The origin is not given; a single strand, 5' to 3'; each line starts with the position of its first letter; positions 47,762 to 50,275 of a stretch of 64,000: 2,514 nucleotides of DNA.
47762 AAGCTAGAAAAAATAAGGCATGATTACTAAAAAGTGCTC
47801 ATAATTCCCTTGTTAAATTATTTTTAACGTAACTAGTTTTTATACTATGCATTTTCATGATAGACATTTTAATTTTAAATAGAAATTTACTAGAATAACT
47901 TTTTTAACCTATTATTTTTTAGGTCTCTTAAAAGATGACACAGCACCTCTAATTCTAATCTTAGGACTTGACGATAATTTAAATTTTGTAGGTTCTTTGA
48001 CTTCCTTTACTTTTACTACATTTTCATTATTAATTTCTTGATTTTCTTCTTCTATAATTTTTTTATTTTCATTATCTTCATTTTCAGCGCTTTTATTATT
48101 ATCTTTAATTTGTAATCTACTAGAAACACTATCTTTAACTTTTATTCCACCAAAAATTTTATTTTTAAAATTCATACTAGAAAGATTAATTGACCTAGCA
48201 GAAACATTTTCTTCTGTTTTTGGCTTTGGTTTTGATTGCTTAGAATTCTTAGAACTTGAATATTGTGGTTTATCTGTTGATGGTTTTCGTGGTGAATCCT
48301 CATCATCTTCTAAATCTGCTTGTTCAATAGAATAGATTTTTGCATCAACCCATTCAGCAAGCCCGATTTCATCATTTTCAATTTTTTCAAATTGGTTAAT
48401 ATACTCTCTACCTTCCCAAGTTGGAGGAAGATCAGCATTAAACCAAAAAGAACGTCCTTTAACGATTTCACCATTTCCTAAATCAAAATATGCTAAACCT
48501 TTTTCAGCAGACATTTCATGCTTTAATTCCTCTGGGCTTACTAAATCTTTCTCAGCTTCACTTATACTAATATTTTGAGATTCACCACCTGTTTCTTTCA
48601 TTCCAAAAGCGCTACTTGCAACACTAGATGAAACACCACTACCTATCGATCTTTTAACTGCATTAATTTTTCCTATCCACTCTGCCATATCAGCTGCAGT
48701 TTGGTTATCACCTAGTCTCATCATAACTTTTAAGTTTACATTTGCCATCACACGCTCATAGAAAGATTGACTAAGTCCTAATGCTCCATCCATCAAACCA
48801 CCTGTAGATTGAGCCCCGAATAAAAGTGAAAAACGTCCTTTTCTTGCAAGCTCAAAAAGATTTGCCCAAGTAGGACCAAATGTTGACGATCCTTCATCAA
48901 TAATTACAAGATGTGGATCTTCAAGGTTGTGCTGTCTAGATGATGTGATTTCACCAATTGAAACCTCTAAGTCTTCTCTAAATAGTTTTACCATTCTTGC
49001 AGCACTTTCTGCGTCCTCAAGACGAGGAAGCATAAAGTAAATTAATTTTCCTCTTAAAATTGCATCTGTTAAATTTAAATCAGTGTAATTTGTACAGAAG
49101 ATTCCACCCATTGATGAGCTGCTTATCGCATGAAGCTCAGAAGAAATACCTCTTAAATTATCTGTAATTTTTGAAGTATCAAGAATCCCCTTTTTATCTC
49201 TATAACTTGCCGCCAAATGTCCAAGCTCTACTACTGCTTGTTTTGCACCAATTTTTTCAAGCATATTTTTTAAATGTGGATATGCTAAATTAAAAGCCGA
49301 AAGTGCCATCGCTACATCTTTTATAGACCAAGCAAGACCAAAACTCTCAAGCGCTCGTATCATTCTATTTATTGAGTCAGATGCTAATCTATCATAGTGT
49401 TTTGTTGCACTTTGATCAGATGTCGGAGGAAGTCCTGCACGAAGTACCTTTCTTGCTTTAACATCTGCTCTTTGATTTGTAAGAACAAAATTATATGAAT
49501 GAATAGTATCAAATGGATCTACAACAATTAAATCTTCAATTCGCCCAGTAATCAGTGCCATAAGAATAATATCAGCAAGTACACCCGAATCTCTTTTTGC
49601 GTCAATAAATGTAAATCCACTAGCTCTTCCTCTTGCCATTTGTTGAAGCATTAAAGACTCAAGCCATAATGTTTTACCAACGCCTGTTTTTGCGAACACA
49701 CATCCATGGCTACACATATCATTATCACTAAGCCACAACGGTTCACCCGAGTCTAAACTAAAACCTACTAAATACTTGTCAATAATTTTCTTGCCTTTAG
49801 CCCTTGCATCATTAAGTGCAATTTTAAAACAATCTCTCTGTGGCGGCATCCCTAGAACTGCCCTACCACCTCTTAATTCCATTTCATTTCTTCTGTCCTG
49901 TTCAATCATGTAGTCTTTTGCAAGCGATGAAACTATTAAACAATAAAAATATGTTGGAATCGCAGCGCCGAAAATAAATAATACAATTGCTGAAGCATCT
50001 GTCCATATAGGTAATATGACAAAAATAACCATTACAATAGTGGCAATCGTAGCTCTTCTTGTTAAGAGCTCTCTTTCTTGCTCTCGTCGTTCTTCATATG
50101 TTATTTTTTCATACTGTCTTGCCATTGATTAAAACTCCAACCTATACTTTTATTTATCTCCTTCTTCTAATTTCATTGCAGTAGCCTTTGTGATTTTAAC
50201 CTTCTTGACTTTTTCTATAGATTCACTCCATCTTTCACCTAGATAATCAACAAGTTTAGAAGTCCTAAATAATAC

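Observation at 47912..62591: Chromosomal, stripped-down TraL-E-K-B-V-C type IV secretion locus with a coupling protein but no relaxase, pilin, VirB6/TraG or F-pilus assembly genes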

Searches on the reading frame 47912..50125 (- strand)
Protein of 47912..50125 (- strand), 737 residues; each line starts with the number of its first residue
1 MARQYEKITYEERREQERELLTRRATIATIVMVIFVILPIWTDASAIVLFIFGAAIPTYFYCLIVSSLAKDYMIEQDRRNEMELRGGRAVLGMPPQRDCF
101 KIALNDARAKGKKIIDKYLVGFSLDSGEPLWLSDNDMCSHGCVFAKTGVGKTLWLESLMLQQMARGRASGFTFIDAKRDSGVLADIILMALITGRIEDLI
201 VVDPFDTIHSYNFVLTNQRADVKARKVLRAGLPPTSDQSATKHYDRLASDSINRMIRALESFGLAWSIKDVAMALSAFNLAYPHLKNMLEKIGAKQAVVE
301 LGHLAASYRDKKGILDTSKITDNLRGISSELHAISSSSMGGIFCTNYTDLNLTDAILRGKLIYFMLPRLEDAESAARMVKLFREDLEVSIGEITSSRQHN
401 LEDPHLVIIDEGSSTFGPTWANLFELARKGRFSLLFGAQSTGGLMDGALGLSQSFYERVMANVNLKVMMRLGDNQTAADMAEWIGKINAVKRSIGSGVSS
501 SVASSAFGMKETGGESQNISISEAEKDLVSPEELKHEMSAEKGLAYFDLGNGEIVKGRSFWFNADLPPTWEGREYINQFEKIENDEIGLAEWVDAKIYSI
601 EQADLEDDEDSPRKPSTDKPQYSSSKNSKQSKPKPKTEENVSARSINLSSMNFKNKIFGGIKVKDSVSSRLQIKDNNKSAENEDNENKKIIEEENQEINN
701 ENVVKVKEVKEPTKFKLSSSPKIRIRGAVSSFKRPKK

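Call 4: search_protein_families(library=pfam, max_evalue=0.01, proteins=[window:47912-50125:-])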
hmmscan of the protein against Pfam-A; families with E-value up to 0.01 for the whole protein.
window:47912-50125:- (737 aa): 1 family
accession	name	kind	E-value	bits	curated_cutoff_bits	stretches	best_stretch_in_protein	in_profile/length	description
PF12696.13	TraG-D_C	-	2.3e-06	28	22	1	406-535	3-122/126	TraM recognition site of TraD and TraG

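Call 5: search_protein_families(library=ncbifam, max_evalue=0.01, proteins=[window:47912-50125:-])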
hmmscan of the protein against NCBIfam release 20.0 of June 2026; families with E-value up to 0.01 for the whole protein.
window:47912-50125:- (737 aa): 3 families
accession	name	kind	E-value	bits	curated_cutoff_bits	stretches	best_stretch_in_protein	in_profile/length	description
NF041447.1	TrbC_conju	equivalog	7.2e-17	61.1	800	2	124-203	115-192/685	F-type conjugative transfer protein TrbC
TIGR03743.1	SXT_TraD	subfamily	3.9e-16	58.6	366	2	331-558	403-632/636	conjugative transfer system coupling protein TraD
TIGR03754.1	conj_TOL_TraD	equivalog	4.3e-08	32.1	647.55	1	128-202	170-242/643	type IV conjugative transfer system coupling protein TraD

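Call 60: search_solved_structures(query=window:47912-50125:-, max_evalue=0.01)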
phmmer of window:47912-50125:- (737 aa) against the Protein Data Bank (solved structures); distinct sequences matched with E-value up to 0.01: 1.
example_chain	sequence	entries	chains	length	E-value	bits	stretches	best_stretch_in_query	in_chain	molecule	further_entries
6sz9_A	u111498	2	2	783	9.8e-15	57.5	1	122-203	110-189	IcmO (DotL)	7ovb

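Call 77: find_related_loci(query=window:47912-50125:-, collection=metagenome_contigs, flank=10000)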
Query window:47912-50125:- (737 aa) in metagenome_contigs; peptide patterns used: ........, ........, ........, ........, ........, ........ (x = any residue, [..] = any of these).
96 stretches matched a pattern; 5 encode a relative of the query (tblastn E <= 1e-3); 5 distinct loci.
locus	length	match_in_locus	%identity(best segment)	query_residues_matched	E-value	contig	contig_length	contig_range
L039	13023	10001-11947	66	1-635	0e+0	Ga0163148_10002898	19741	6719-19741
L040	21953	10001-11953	65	1-651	0e+0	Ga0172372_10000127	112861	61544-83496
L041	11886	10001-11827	66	1-604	0e+0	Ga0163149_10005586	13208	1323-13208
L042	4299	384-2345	64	1-651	0e+0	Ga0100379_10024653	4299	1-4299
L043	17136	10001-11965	62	1-651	0e+0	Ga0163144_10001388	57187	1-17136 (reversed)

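Call 82: search_protein_families(library=pfam, max_evalue=0.1, proteins=[L040:1512-3608:-, L040:3626-5071:-, L040:5071-5895:-, L040:5905-6969:-, L040:7091-7723:-, L040:12320-12829:+])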
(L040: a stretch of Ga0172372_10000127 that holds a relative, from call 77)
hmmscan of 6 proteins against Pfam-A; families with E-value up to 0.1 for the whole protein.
L040:1512-3608:- (699 aa): 3 families
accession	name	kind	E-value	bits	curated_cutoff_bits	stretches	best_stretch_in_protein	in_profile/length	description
PF07916.16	TraG_N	-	9.1e-08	31.9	36.1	1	268-519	204-428/462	TraG-like protein, N-terminal region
PF09849.14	DUF2076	-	0.023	15.2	38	1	550-625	100-186/265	Uncharacterized protein conserved in bacteria (DUF2076)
PF13488.11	Gly-zipper_Omp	-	0.065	13.6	25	0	579-612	2-40/46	Glycine zipper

L040:3626-5071:- (482 aa): 0 families

L040:5071-5895:- (275 aa): 1 family
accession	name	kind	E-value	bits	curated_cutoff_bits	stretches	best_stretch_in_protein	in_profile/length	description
PF25607.1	DUF7939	-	0.094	13.5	27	0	83-131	5-51/81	Domain of unknown function (DUF7939)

L040:5905-6969:- (355 aa): 0 families

L040:7091-7723:- (211 aa): 0 families

L040:12320-12829:+ (170 aa): 0 families

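Call 88: search_protein_families(library=ncbifam, max_evalue=0.1, proteins=[L040:1512-3608:-, L040:3626-5071:-, L040:5071-5895:-, L040:5905-6969:-, L040:7091-7723:-, L041:1350-3422:-, L043:1327-3414:-, L043:5771-6835:-, L041:3469-4812:-])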
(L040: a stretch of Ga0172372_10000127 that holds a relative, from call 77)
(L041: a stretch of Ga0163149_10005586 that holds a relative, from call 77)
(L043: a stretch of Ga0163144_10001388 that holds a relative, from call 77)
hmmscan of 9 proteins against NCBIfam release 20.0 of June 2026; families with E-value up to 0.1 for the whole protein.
L040:1512-3608:- (699 aa): 2 families
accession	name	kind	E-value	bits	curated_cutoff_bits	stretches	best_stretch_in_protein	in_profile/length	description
TIGR03789.1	pdsO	hypoth_equivalog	0.00058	19.6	152.2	1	564-614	28-77/243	sortase-associated OmpA-like protein PdsO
NF047541.1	telomere_Tpg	equivalog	0.017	15.1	90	1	535-591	41-97/183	telomere-protecting terminal protein Tpg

L040:3626-5071:- (482 aa): 0 families

L040:5071-5895:- (275 aa): 0 families

L040:5905-6969:- (355 aa): 0 families

L040:7091-7723:- (211 aa): 0 families

L041:1350-3422:- (691 aa): 0 families

L043:1327-3414:- (696 aa): 0 families

L043:5771-6835:- (355 aa): 0 families

L041:3469-4812:- (448 aa): 0 families

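Call 101: list_cluster_members(proteins=[L040:1512-3608:-, L040:3626-5071:-, L040:5071-5895:-, L040:5905-6969:-, L040:7091-7723:-])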
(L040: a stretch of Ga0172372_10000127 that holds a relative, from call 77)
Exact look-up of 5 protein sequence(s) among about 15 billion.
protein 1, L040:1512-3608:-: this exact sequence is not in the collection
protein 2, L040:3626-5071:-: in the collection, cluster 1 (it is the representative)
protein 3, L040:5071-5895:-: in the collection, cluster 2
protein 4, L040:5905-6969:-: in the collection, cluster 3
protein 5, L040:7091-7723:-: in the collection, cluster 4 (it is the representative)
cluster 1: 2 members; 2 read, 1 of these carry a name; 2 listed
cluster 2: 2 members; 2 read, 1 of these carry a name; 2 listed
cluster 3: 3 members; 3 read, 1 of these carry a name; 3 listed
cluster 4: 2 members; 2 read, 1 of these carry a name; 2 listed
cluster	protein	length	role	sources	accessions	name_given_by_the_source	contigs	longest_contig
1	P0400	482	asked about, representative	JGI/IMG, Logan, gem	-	-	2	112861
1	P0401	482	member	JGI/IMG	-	hypothetical protein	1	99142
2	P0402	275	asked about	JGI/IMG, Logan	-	-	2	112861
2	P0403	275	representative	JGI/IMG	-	hypothetical protein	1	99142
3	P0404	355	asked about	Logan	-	-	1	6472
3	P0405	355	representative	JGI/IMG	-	-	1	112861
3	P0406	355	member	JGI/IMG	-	hypothetical protein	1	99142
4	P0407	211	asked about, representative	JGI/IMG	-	-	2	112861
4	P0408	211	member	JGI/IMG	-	hypothetical protein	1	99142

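Call 103: search_dna_similar(query=L040:5905-6969:-, collection=plasmids, mode=protein, max_evalue=1, max_rows=8)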
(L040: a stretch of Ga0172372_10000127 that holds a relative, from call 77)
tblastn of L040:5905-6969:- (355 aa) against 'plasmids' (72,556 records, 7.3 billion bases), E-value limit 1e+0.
Records with a match: 1; places in all: 1; records where one place covers at least 80% of the query: 0.
Best place of each record, by identity: <60% 1.
By first word of the organism name: Rhizobium 1.
By predicted mobility (MOB-suite, as given by PLSDB): non-mobilizable 1.
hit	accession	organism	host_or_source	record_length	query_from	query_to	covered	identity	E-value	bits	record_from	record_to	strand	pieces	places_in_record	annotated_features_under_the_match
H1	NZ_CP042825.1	Rhizobium sp. WL3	Wheat,phyllosphere swab,leaves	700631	139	219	23%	31.4%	6e-1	40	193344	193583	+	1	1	di-heme-cytochrome C peroxidase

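Call 104: search_dna_similar(query=L040:3626-5071:-, collection=plasmids, mode=protein, max_evalue=1, max_rows=8)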
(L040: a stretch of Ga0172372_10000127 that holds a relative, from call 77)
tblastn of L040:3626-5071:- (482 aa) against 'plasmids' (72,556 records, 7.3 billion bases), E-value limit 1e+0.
No match.

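Call 106: search_dna_similar(query=window:47912-50125:-, collection=plasmids, mode=protein, max_evalue=0.00001, max_rows=12)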
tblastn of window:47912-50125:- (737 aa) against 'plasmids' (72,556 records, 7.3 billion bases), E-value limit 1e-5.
Records with a match: 196; places in all: 198; records where one place covers at least 80% of the query: 0.
Best place of each record, by identity: <60% 196.
By first word of the organism name: Pseudomonas 142; Burkholderia 6; Cupriavidus 5; Leptolyngbya 4; Variovorax 4; Paraburkholderia 4; Halomonas 4; Piscirickettsia 3; Caballeronia 2; Stenotrophomonas 2; and 16 more.
By predicted mobility (MOB-suite, as given by PLSDB): non-mobilizable 146; conjugative 46; mobilizable 4.
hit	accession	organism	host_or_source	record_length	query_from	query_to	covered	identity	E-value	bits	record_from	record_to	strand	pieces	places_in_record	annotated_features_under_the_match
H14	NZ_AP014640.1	Leptolyngbya boryana IAM M-101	-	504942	25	601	78%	58.6%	0e+0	671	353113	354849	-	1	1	TraM recognition domain-containing protein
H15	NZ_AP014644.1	Leptolyngbya boryana dg5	-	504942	25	601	78%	58.6%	0e+0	671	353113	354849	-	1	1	TraM recognition domain-containing protein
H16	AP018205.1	Leptolyngbya boryana NIES-2135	-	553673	25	601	78%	58.6%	0e+0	671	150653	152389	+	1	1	hypothetical protein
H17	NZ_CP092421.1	Leptolyngbya boryana IU 594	-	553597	25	601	78%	58.6%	0e+0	671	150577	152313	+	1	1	TraM recognition domain-containing protein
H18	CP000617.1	Burkholderia vietnamiensis G4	-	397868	116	581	63%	28.8%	9e-38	160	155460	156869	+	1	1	putative TraG family protein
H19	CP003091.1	Burkholderia sp. YI23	-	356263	116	581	63%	28.8%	9e-38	159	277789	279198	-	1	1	traG: putative TraG family protein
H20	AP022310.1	Burkholderia sp. SFA1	-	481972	116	581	63%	28.8%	9e-38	159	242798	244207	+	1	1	hypothetical protein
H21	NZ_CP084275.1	Caballeronia grimmiae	Leptoglossus zonatus,Cell culture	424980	116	581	63%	28.8%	1e-37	159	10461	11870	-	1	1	TraM recognition domain-containing protein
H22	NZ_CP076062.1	Cupriavidus sp. EM10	Pure-cultured cell,sewage water sludge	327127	101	567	63%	27.9%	3e-35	152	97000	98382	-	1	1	type IV secretion system DNA-binding domain-containing protein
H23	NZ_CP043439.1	Cupriavidus campinensis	cell culture,soil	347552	101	567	63%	27.5%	3e-35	152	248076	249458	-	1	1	type IV secretion system DNA-binding domain-containing protein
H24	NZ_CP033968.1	Cupriavidus pauculus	Homo sapiens,clinical isolate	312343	101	567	63%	27.5%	4e-35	151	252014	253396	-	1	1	type IV secretion system DNA-binding domain-containing protein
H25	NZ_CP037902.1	Cupriavidus metallidurans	Soil,gold-copper mine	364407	101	567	63%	27.5%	4e-35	151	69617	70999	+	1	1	type IV secretion system DNA-binding domain-containing protein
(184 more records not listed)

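Call 107: get_annotated_region(hit=H14, flank=15000)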
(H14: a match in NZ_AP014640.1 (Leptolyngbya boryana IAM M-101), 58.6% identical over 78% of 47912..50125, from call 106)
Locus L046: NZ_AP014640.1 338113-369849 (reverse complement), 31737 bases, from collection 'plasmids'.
description: Leptolyngbya boryana IAM M-101 plasmid pLBX
organism: Leptolyngbya boryana IAM M-101 (NCBI taxid 411966)
taxonomy: Bacteria; Cyanobacteriota; Cyanophyceae; Leptolyngbyales; Leptolyngbyaceae; Leptolyngbya; Leptolyngbya boryana; Leptolyngbya boryana IAM M-101
host: -; source: -; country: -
typing (MOB-suite, as given by PLSDB): non-mobilizable
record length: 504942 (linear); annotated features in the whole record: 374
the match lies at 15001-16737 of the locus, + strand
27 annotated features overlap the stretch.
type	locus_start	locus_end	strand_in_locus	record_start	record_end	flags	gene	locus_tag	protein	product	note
CDS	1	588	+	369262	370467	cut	-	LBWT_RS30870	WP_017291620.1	hypothetical protein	-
CDS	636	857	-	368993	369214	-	-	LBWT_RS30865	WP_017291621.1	helix-turn-helix transcriptional regulator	-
CDS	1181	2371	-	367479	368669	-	-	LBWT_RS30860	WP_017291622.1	ParB N-terminal domain-containing protein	-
CDS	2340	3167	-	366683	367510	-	-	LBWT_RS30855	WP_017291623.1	ParA family protein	-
CDS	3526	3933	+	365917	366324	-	-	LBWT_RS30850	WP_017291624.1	hypothetical protein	-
CDS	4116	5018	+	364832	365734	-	-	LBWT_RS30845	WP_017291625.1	ParB/RepB/Spo0J family partition protein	GO:0007059 - chromosome segregation [Evidence IEA]; GO:0000910 - cytokinesis [Evidence IEA]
CDS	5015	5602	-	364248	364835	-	-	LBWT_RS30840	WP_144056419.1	hypothetical protein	-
CDS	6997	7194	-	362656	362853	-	-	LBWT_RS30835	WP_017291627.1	hypothetical protein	-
CDS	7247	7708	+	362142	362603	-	-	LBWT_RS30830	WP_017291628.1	hypothetical protein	-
CDS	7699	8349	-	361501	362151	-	-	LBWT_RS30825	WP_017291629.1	hypothetical protein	-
CDS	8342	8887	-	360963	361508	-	-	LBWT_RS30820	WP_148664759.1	hypothetical protein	-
CDS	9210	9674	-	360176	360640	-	-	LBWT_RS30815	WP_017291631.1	hypothetical protein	-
CDS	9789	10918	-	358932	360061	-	-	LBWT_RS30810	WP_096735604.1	IS3 family transposase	-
CDS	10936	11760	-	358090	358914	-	-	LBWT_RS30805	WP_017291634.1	IS701 family transposase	-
CDS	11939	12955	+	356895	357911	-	-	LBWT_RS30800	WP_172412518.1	pentapeptide repeat-containing protein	-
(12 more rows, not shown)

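Call 110: search_dna_similar(query=window:47912-50125:-, collection=phages, mode=protein, max_evalue=0.001, max_rows=8)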
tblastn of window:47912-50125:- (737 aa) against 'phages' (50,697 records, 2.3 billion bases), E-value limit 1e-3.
No match.
